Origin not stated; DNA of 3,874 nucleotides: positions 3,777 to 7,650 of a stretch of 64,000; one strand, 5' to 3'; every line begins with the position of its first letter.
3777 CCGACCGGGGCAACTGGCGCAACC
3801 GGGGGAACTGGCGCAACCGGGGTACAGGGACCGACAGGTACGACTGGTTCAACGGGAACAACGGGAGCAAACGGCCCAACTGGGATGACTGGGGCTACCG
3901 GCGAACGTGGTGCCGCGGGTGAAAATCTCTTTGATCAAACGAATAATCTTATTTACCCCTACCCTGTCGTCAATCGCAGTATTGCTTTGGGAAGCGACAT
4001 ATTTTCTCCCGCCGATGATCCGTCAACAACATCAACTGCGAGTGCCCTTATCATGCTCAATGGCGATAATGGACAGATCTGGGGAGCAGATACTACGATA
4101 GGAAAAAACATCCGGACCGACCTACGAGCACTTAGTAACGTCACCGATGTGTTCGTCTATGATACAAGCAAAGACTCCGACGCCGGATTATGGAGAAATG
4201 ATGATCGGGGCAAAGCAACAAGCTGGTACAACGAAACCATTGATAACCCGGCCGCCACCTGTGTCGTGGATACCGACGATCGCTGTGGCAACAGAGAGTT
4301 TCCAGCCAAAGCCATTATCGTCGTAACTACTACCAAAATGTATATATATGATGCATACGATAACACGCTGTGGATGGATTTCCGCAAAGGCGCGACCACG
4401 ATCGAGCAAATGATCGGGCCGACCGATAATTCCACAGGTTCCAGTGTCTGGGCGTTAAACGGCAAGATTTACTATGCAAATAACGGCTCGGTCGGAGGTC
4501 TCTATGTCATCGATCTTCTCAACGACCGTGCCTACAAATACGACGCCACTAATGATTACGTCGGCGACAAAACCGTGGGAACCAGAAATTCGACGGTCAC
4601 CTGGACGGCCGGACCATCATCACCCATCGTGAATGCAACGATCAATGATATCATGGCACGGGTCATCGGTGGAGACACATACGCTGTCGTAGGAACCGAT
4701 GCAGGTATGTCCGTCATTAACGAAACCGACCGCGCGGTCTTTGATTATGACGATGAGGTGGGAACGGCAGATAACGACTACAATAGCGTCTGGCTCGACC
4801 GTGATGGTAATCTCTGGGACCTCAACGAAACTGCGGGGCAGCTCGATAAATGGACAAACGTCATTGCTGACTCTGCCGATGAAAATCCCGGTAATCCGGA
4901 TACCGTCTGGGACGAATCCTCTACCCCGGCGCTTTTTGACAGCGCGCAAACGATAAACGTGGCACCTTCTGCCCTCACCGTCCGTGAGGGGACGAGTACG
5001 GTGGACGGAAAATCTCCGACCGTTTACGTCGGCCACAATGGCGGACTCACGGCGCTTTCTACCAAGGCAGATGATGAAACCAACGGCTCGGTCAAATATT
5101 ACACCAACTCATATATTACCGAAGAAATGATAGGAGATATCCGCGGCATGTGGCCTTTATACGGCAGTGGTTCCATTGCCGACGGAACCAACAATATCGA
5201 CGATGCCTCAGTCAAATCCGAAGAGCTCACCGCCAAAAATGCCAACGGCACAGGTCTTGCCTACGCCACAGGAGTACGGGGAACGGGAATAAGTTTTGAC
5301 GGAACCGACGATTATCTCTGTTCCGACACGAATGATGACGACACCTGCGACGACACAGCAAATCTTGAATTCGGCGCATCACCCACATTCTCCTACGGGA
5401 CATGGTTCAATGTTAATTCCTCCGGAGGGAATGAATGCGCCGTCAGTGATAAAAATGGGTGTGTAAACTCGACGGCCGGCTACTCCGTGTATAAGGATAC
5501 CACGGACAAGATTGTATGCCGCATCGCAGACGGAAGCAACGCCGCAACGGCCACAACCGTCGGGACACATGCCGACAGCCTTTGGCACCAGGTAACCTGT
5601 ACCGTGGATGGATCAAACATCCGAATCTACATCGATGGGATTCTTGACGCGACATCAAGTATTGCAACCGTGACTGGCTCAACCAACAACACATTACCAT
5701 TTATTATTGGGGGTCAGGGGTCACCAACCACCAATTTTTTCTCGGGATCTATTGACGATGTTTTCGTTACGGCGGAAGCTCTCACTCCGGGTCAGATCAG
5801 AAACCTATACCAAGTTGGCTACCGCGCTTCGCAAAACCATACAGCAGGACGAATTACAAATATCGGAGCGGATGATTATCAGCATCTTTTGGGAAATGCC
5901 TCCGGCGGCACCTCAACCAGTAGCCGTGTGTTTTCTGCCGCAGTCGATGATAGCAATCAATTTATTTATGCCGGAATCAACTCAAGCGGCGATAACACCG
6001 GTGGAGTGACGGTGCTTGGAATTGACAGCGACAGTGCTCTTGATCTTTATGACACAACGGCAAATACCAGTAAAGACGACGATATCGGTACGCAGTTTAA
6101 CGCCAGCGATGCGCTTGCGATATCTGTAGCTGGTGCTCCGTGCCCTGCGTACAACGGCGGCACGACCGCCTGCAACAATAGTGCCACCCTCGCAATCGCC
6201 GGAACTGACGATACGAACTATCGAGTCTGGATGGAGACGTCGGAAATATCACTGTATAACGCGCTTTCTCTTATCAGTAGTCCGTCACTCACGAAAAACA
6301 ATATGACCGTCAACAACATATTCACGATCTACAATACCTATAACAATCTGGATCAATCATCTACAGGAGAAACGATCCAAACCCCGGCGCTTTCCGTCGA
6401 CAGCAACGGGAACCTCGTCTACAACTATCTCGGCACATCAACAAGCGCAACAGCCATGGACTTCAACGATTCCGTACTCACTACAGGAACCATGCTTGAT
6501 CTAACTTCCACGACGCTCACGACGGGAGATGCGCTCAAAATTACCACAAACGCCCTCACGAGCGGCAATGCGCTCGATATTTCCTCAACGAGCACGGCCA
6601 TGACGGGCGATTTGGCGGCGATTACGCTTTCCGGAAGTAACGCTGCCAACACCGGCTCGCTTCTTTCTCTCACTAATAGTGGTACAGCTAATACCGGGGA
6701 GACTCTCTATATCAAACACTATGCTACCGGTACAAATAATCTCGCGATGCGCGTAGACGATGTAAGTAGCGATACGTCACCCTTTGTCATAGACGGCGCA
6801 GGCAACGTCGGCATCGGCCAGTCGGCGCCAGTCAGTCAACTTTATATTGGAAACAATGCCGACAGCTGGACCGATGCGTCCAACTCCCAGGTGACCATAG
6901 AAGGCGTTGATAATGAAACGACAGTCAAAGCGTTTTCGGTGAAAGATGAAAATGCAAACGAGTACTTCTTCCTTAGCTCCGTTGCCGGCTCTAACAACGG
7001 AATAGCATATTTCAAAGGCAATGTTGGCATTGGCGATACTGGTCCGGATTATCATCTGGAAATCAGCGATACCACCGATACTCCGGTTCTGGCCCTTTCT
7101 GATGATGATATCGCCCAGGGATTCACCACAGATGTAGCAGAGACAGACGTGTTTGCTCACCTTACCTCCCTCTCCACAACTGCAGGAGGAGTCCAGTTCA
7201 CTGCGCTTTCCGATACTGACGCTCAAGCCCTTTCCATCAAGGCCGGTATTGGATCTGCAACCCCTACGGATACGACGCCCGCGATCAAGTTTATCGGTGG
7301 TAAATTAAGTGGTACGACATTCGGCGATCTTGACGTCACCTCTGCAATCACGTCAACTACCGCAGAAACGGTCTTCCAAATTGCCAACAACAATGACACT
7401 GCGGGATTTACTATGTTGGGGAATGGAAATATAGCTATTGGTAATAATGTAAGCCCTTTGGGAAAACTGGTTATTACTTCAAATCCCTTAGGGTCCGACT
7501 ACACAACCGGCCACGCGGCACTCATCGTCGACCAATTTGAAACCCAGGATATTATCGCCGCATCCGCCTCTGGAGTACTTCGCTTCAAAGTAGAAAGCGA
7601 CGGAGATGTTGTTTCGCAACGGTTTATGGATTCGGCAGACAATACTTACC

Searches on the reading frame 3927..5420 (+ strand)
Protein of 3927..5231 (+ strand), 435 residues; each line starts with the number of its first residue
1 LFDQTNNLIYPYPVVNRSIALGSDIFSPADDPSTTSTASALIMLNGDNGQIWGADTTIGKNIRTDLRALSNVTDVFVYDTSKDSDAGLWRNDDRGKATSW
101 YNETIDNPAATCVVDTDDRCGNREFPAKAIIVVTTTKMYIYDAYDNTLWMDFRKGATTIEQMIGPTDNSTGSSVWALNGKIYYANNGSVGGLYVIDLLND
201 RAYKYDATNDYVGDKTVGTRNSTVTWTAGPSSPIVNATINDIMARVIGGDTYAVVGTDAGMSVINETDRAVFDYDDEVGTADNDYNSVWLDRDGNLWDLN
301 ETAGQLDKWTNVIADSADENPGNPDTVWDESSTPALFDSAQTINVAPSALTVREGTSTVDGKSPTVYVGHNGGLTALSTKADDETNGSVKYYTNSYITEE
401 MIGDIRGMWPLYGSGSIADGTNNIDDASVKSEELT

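Call 23: find_related_loci(query=A1, collection=genome_contigs, flank=10000)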
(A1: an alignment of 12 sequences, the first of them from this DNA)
Query A1 (435 aa) in genome_contigs; peptide patterns used: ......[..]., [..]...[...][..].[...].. (x = any residue, [..] = any of these).
55 stretches matched a pattern; 45 encode a relative of the query (tblastn E <= 1e-3); 44 distinct loci.
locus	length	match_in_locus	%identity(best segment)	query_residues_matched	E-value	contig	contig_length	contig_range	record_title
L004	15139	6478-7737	70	1-430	0e+0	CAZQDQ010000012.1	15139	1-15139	MAG TPA_asm: uncultured Pseudomonadales bacterium isolate SRP192515_co1_369 genome assembly, contig: NODE_3768_length_15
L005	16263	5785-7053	61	1-435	3e-173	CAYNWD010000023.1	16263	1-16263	MAG TPA_asm: uncultured Gammaproteobacteria bacterium isolate binchicken_co38_90 genome assembly, contig: NODE_7536_leng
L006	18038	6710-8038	56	1-431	4e-145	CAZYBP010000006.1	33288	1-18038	MAG TPA_asm: uncultured Gammaproteobacteria bacterium isolate binchicken_co227_340 genome assembly, contig: NODE_2346_le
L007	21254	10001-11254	54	1-418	2e-137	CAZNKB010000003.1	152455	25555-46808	MAG TPA_asm: uncultured Gammaproteobacteria bacterium isolate SRP173033_co3_60 genome assembly, contig: NODE_42_length_1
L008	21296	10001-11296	53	11-431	4e-137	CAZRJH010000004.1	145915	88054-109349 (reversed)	MAG TPA_asm: uncultured Gammaproteobacteria bacterium isolate SRP342105_co1_321 genome assembly, contig: NODE_122_length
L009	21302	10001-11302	52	1-435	1e-136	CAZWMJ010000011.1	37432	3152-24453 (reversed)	MAG TPA_asm: uncultured Gammaproteobacteria bacterium isolate binchicken_co38_574 genome assembly, contig: NODE_2328_len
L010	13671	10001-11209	56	2-401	2e-135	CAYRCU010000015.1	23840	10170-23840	MAG TPA_asm: uncultured Gammaproteobacteria bacterium isolate SRP338002_co1_166 genome assembly, contig: NODE_1963_lengt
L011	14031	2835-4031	55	1-403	2e-132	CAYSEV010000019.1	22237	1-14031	MAG TPA_asm: uncultured Gammaproteobacteria bacterium isolate SRP342105_co1_249 genome assembly, contig: NODE_3102_lengt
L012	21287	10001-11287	51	1-430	5e-132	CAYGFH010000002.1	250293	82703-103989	MAG TPA_asm: uncultured Gammaproteobacteria bacterium isolate ERP113451_co1_294 genome assembly, contig: NODE_9_length_2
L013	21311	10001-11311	49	1-435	1e-118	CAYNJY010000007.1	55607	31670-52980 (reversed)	MAG TPA_asm: uncultured Gammaproteobacteria bacterium isolate ERP125453_co1_527 genome assembly, contig: NODE_384_length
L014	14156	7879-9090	54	1-405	1e-133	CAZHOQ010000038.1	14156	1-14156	MAG TPA_asm: uncultured Gammaproteobacteria bacterium isolate SRP093185_co1_203 genome assembly, contig: NODE_2959_lengt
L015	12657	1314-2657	45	1-431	7e-108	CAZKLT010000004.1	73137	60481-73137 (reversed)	MAG TPA_asm: uncultured Gammaproteobacteria bacterium isolate SRP237561_co1_402 genome assembly, contig: NODE_459_length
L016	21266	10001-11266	47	1-405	3e-104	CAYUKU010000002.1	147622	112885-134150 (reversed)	MAG TPA_asm: uncultured Gammaproteobacteria bacterium isolate binchicken_co58_53 genome assembly, contig: NODE_87_length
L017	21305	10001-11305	44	1-435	5e-99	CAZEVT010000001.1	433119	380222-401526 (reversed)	MAG TPA_asm: uncultured Gammaproteobacteria bacterium isolate SRP119689_co1_156 genome assembly, contig: NODE_4_length_4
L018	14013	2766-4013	45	2-435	1e-97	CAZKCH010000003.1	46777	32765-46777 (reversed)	MAG TPA_asm: uncultured Candidatus Saccharibacteria bacterium isolate binchicken_co220_105 genome assembly, contig: NODE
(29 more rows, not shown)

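Call 45: find_related_loci(query=A1, collection=viral_contigs, flank=10000)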
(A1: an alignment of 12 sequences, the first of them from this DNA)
Query A1 (435 aa) in viral_contigs; peptide patterns used: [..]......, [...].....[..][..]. (x = any residue, [..] = any of these).
268 stretches matched a pattern; 216 encode a relative of the query (tblastn E <= 1e-3); the best 80 are kept; 80 distinct loci.
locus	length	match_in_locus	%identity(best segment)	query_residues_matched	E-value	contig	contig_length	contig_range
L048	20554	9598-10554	32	11-354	7e-28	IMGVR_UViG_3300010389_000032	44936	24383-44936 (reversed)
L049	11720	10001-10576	41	11-202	2e-26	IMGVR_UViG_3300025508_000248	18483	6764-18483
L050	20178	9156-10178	31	11-346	1e-25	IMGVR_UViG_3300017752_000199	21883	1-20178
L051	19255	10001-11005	31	11-346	7e-25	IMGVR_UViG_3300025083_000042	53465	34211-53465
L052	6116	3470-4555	30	10-354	6e-24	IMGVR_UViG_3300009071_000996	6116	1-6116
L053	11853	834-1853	31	2-343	1e-23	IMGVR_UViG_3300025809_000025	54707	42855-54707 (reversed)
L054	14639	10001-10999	31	8-346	2e-23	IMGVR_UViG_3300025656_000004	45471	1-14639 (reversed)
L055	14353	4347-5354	31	11-346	8e-23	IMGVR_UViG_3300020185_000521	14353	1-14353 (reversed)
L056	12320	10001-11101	29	3-346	1e-22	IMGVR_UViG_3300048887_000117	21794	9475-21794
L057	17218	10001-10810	31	11-306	1e-22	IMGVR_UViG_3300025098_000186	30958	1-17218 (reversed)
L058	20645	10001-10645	38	11-230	2e-22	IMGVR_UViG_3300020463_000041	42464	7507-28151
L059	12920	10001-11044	30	8-346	1e-22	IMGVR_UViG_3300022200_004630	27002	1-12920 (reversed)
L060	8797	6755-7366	38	11-215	3e-22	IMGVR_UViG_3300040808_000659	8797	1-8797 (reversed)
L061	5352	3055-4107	30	10-354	7e-22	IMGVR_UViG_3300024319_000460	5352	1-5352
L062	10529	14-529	41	11-184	1e-21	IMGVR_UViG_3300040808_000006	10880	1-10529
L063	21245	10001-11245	29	11-435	2e-21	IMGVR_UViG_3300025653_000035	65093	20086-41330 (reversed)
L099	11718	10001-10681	30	3-245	1e-19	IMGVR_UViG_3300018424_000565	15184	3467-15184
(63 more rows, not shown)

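Call 50: search_protein_families(library=phrogs, proteins=[L063:1046-3142:+, L063:3172-5280:+, L063:8113-9351:+, L063:9689-11848:+, L063:12879-14027:+, L063:14347-15615:+, L063:16087-19641:+, L099:1318-2892:+, L099:2892-4928:+, L099:5226-6296:+], max_evalue=0.00001)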
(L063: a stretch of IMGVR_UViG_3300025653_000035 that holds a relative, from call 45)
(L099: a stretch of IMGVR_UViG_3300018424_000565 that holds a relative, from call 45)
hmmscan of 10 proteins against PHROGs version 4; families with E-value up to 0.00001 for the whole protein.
L063:1046-3142:+ (699 aa): 1 family
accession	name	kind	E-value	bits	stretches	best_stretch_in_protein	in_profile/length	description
phrog_2295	-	unknown function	5.7e-82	277.9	2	7-426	482-893/1183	-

L063:3172-5280:+ (703 aa): 1 family
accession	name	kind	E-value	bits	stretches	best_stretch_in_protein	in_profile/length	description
phrog_2295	-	unknown function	6.4e-106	357.2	1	51-702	493-1179/1183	-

L063:8113-9351:+ (413 aa): 2 families
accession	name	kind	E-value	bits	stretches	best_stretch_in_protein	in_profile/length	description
phrog_9942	-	tail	3e-10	39.8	1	42-100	152-209/1178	tail fiber protein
phrog_18345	-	tail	1.3e-06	28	1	63-238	429-584/956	tail fiber protein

L063:9689-11848:+ (720 aa): 1 family
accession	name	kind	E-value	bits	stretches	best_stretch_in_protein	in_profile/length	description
phrog_6942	-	tail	1.8e-13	51.1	1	31-115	337-422/708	tail fiber protein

L063:12879-14027:+ (383 aa): 1 family
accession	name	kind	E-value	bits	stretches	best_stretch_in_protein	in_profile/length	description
phrog_9942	-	tail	4.5e-06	25.9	1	11-227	96-240/1178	tail fiber protein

L063:14347-15615:+ (423 aa): 1 family
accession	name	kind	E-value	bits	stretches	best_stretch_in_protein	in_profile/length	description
phrog_2885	-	tail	4.9e-12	44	1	20-124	2939-3059/4179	baseplate wedge subunit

L063:16087-19641:+ (1185 aa): 4 families
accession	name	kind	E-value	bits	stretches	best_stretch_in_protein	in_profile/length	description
phrog_19943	-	head and packaging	1.4e-235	785.8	2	635-1185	692-1227/1227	virion structural protein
phrog_24898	-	tail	9.3e-97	325.4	1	849-1183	31-366/371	tail fiber protein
phrog_27411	-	unknown function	4.6e-64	218.1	2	1-310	2-286/439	-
phrog_3545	-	unknown function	1.2e-23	84.2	1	426-642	768-995/1115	-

L099:1318-2892:+ (525 aa): 5 families
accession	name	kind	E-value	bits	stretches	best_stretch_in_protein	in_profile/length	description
phrog_38407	-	unknown function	1.9e-34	120.2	1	330-506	170-347/370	-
phrog_2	-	head and packaging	1.6e-29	104.3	1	30-507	257-592/807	terminase large subunit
phrog_24361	-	head and packaging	1.1e-26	94.6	1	370-506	1-137/162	terminase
phrog_5989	-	head and packaging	1.6e-09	38.4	1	16-166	119-260/347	terminase large subunit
phrog_26724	-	unknown function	5.4e-07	30.4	1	25-207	20-191/192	-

L099:2892-4928:+ (679 aa): 3 families
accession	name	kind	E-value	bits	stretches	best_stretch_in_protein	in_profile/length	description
phrog_1216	-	head and packaging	1.1e-132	445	1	4-658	3-673/714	portal protein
phrog_332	-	connector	3.9e-19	69.4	1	42-622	34-547/560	head-tail adaptor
phrog_156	-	head and packaging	2.6e-12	47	1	88-648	83-638/681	portal protein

L099:5226-6296:+ (357 aa): 2 families
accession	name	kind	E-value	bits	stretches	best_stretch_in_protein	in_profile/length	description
phrog_3927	-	head and packaging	5.3e-22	79.8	1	34-346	21-333/342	head scaffolding protein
phrog_9013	-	head and packaging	6.3e-14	53.1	1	12-318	47-336/365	head scaffolding protein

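Call 51: predict_structure(alignment_id=A1)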
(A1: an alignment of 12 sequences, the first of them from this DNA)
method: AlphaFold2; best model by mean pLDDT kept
length: 435 residues; sequences in the alignment: 12
mean_pLDDT: 66.5   pTM: 0.68
mean pLDDT of the five models: 66.5, 64.8, 64.1, 63.9, 56.7
residues with pLDDT >= 90: 100; 70-90: 130; 50-70: 61; < 50: 144
segments of 3 or more residues with pLDDT < 50: 1-4, 27-42, 268-281, 320-323, 330-435
pLDDT, mean of each block of 10 residues (from residue 1): 66 76 54 42 54 58 78 86 79 92 93 90 91 87 93 85 89 92 91 93 91 69 88 87 86 85 67 41 71 70 72 64 52 34 29 34 34 40 33 36 42 35 29 27
secondary structure, 60 per line:
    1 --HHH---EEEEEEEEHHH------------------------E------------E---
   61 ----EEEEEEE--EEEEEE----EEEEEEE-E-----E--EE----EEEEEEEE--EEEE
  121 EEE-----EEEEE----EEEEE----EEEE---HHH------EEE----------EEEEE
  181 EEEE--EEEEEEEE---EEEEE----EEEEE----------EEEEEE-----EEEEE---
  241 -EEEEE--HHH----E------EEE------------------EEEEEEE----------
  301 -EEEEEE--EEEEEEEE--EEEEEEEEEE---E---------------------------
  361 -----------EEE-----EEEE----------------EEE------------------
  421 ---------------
elements in order: E9-16 E65-71 E74-79 E84-90 E107-114 E117-123 E129-133 E138-142 E147-150 E163-165 E176-184 E187-194 E198-202 E207-211 E222-227 E233-237 E242-246 E263-265 E284-290 E302-307 E310-317 E320-329 E372-374 E380-383 E400-402

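Call 53: fold_search(model_id=the predicted structure, library=pdb)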
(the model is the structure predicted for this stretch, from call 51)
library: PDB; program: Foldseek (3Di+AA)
matches with E <= 10: 1571; with E <= 0.001: 551
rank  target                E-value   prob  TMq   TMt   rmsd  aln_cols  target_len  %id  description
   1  4a2m_D                8.0e-07  1.00  0.27  0.17  15.4       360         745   12  Structure of the periplasmic domain of the heparin and heparan sulphate sensing hybrid two component system BT4663 in  (released 2012-05-02)
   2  6chg_A                1.1e-06  1.00  0.27  0.36  10.0       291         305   11  Crystal structure of the yeast COMPASS catalytic module (released 2018-08-22)
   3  8pv4_CT               1.3e-06  1.00  0.31  0.33  10.2       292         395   10  Chaetomium thermophilum pre-60S State 2 - pre-5S rotation with Rix1 complex - composite structure (released 2023-11-15)
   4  4a2l_C                1.3e-06  1.00  0.26  0.17  13.9       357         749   10  Structure of the periplasmic domain of the heparin and heparan sulphate sensing hybrid two component system BT4663 in  (released 2012-05-02)
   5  6km7_A                1.5e-06  1.00  0.31  0.40   7.1       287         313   10  The structural basis for the internal interaction in RBBP5 (released 2019-10-02)
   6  4a2m_C                1.8e-06  1.00  0.23  0.15  17.4       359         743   12  Structure of the periplasmic domain of the heparin and heparan sulphate sensing hybrid two component system BT4663 in  (released 2012-05-02)
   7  6lqr_B1               3.7e-06  1.00  0.26  0.16  14.7       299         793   11  Cryo-EM structure of 90S small subunit preribosomes in transition states (State C) (released 2020-09-16)
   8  4a2l_B                4.3e-06  1.00  0.26  0.17  14.1       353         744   11  Structure of the periplasmic domain of the heparin and heparan sulphate sensing hybrid two component system BT4663 in  (released 2012-05-02)
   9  7xfr_A                4.6e-06  1.00  0.32  0.41   7.9       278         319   13  Crystal structure of WIPI2b in complex with the second site of ATG16L1 (released 2023-03-08)
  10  4a2l_E                4.6e-06  1.00  0.27  0.18  13.7       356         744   10  Structure of the periplasmic domain of the heparin and heparan sulphate sensing hybrid two component system BT4663 in  (released 2012-05-02)
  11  6kiu_N                5.1e-06  1.00  0.30  0.36  15.7       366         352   10  Cryo-EM structure of human MLL1-ubNCP complex (3.2 angstrom) (released 2019-09-11)
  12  4a2l_D                5.4e-06  1.00  0.27  0.18  14.0       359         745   10  Structure of the periplasmic domain of the heparin and heparan sulphate sensing hybrid two component system BT4663 in  (released 2012-05-02)
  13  9n6v_LQ               6.7e-06  1.00  0.30  0.18   8.3       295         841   10  SSU processome maturation and disassembly, State A (released 2025-11-05)
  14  9g33_UH               6.7e-06  1.00  0.30  0.24   7.0       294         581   10  Stalled 90S - Utp23-Krr1-deltaC3 (released 2025-06-18)
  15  9qfq_P                6.7e-06  1.00  0.20  0.15  15.1       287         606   12  Cryo-EM structure of the cofilactin barbed end bound by AIP1 (released 2025-10-08)
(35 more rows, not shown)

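Call 54: find_related_loci(query=window:3927-5231:+, collection=metagenome_contigs, flank=10000)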
Query window:3927-5231:+ (435 aa) in metagenome_contigs; peptide patterns used: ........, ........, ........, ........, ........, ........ (x = any residue, [..] = any of these).
62 stretches matched a pattern; 3 encode a relative of the query (tblastn E <= 1e-3); 3 distinct loci.
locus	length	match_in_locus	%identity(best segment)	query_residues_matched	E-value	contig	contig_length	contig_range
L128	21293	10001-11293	59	1-423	4e-164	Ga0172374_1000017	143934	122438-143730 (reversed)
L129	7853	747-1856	57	63-435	1e-140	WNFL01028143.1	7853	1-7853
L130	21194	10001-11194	54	31-434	2e-129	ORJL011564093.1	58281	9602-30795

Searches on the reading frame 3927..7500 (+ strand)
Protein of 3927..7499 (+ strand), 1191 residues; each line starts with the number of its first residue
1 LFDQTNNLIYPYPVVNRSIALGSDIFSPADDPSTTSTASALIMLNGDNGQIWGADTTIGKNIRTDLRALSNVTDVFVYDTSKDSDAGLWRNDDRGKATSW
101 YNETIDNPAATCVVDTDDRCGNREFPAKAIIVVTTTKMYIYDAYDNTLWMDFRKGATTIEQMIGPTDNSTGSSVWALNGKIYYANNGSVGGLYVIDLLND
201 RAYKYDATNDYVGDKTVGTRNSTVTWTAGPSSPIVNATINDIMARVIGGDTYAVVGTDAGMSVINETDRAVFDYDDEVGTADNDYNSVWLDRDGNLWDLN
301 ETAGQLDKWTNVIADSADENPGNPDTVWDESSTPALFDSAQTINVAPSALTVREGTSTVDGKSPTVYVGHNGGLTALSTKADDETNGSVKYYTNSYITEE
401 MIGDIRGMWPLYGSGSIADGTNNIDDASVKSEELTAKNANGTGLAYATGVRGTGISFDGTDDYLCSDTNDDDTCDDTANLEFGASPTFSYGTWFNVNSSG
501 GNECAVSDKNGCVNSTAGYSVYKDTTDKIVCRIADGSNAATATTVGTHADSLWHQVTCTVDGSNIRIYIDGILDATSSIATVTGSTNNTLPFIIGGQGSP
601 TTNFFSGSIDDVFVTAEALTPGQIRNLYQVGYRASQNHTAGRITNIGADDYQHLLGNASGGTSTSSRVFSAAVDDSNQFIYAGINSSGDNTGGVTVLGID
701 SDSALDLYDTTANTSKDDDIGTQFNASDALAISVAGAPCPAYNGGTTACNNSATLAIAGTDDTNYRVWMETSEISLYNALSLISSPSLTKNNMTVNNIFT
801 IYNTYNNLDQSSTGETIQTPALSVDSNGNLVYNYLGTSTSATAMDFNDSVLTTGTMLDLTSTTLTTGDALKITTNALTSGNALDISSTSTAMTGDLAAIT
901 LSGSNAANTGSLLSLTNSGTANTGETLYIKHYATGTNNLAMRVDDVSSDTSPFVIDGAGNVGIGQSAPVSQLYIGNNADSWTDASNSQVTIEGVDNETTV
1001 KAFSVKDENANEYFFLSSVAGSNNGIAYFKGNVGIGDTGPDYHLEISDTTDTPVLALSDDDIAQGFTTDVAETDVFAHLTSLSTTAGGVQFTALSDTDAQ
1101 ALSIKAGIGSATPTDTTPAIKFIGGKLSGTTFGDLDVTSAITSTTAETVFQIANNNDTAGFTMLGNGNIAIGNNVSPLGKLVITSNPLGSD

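Call 33: search_solved_structures(query=window:3927-7500:+, max_evalue=1)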
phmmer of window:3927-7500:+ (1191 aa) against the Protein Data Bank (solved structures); distinct sequences matched with E-value up to 1: 2.
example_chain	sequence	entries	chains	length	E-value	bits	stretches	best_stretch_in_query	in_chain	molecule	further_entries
6pnp_A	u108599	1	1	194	0.18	13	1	522-612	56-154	Neurexin-1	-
6jx3_B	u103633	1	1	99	0.53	11.5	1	266-305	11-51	TfuB1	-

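Call 36: search_protein_families(library=phrogs, proteins=[window:3927-7499:+], max_evalue=0.01)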
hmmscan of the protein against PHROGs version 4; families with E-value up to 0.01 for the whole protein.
window:3927-7499:+ (1191 aa): 0 families

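Call 37: search_protein_families(library=ncbifam, proteins=[window:3927-7499:+], max_evalue=0.01)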
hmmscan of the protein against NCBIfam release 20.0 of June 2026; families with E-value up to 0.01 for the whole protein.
window:3927-7499:+ (1191 aa): 0 families
